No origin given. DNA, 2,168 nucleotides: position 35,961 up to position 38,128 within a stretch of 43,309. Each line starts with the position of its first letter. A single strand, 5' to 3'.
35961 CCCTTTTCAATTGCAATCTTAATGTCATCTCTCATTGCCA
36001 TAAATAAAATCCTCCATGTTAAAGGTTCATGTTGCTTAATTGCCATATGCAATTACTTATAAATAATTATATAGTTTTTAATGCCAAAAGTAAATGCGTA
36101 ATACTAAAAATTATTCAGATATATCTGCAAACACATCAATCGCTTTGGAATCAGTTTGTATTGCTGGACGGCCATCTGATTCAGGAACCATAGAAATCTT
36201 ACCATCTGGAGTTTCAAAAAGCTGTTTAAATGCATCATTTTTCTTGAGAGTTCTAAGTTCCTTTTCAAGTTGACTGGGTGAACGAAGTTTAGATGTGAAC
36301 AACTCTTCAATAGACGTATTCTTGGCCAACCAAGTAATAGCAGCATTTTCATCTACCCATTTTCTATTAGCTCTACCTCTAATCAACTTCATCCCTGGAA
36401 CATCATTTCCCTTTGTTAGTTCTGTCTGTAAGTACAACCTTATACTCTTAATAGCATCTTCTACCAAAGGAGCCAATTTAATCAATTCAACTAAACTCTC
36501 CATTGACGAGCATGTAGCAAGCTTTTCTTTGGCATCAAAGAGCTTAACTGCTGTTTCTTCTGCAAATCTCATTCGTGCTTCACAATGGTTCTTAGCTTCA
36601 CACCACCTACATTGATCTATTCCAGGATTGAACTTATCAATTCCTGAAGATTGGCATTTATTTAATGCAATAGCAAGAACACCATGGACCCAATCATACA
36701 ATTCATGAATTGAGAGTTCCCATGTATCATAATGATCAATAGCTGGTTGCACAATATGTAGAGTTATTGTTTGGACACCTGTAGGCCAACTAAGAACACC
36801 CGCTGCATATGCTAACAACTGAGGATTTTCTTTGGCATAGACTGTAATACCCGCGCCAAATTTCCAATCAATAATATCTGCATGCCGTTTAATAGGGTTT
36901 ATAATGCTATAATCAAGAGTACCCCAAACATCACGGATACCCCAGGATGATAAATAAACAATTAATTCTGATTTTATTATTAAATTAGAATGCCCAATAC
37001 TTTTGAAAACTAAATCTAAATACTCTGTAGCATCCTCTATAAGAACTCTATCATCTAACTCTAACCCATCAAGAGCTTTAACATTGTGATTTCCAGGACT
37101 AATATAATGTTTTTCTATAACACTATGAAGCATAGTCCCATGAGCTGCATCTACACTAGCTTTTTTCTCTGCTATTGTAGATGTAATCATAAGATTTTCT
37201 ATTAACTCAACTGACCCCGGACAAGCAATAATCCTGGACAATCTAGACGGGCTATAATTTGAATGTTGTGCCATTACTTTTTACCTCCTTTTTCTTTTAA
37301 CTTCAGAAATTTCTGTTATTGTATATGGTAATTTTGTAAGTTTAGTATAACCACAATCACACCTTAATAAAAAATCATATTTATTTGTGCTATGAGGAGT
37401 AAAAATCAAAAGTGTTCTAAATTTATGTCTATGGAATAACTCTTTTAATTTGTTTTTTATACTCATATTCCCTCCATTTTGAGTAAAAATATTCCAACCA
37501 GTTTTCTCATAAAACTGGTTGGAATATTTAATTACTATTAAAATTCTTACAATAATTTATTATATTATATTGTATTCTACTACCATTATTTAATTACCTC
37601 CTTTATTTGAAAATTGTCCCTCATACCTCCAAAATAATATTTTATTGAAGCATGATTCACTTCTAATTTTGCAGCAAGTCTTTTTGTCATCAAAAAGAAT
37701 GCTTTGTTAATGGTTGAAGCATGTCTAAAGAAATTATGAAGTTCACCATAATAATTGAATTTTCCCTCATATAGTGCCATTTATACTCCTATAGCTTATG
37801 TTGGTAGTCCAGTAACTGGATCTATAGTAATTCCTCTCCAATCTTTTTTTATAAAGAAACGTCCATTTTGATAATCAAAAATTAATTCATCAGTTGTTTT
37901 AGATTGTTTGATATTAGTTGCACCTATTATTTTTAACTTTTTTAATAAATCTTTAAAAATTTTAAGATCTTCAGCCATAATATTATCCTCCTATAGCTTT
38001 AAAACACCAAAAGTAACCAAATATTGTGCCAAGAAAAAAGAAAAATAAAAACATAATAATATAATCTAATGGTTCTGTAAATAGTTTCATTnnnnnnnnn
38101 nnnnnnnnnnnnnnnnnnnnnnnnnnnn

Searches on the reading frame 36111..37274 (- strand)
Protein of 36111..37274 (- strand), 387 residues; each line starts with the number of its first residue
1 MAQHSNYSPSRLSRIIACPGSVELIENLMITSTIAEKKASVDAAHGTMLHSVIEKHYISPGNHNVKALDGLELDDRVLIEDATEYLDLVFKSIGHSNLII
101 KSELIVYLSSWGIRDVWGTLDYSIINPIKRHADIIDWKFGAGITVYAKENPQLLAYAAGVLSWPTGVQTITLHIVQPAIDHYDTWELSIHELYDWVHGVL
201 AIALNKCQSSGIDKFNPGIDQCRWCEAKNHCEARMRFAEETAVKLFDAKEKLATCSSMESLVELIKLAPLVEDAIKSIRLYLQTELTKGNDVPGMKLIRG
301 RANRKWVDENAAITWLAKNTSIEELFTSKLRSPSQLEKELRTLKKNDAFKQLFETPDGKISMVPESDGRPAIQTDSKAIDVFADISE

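Call 4: search_protein_families(library=pfam, proteins=[window:36111-37274:-], max_evalue=1)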
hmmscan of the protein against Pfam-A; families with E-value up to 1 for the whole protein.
window:36111-37274:- (387 aa): 2 families
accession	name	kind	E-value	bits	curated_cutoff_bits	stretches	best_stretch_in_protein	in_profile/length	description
PF10926.14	DUF2800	-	7.6e-60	203.5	21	1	4-370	1-368/368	Protein of unknown function (DUF2800)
PF12705.13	PDDEXK_1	-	8e-07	29.7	22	1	7-231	2-246/247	PD-(D/E)XK nuclease superfamily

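Call 5: search_protein_families(library=phrogs, proteins=[window:36111-37274:-], max_evalue=0.1)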
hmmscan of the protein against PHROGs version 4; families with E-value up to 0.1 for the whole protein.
window:36111-37274:- (387 aa): 2 families
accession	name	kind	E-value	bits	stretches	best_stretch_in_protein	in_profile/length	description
phrog_69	-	DNA, RNA and nucleotide metabolism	2.8e-69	235.4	1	1-386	84-477/501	exonuclease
phrog_1218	-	DNA, RNA and nucleotide metabolism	0.00012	22.5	0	7-62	10-60/364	exonuclease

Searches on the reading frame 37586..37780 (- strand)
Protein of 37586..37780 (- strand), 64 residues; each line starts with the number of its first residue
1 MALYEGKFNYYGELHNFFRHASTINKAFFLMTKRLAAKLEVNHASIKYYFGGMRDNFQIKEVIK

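Call 4: search_protein_families(library=pfam, proteins=[window:37586-37780:-], max_evalue=1)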
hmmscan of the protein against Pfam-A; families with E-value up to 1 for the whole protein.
window:37586-37780:- (64 aa): 1 family
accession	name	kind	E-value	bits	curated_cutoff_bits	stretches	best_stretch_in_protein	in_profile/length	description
PF24260.1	DUF7461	-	0.26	11.3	27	0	11-24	3-16/50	Family of unknown function (DUF7461)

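Call 5: search_protein_families(library=phrogs, proteins=[window:37586-37780:-], max_evalue=0.1)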
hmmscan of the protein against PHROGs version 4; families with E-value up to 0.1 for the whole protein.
window:37586-37780:- (64 aa): 0 families

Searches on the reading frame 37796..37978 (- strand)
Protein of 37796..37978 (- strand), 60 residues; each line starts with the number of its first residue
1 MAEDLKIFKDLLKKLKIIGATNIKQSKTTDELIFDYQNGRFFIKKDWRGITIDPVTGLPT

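Call 4: search_protein_families(library=pfam, proteins=[window:37796-37978:-], max_evalue=1)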
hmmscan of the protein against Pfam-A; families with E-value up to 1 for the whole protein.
window:37796-37978:- (60 aa): 0 families

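Call 5: search_protein_families(library=phrogs, proteins=[window:37796-37978:-], max_evalue=0.1)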
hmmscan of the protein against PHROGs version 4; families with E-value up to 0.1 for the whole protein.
window:37796-37978:- (60 aa): 0 families

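Call 76: find_encoding_contigs(protein=window:37796-37978:-, flank=3000, max_places=10)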
Protein window:37796-37978:- (60 aa): 3 contigs read that carry it; 1 place shown.
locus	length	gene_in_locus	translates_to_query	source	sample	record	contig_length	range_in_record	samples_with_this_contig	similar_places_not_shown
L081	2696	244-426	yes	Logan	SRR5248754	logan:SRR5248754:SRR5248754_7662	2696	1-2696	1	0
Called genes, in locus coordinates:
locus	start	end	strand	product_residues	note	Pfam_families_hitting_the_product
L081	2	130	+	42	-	?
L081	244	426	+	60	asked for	-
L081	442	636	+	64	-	-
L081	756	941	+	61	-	-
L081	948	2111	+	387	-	PF10926:DUF2800, PF12705:PDDEXK_1 (weak)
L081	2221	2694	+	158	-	?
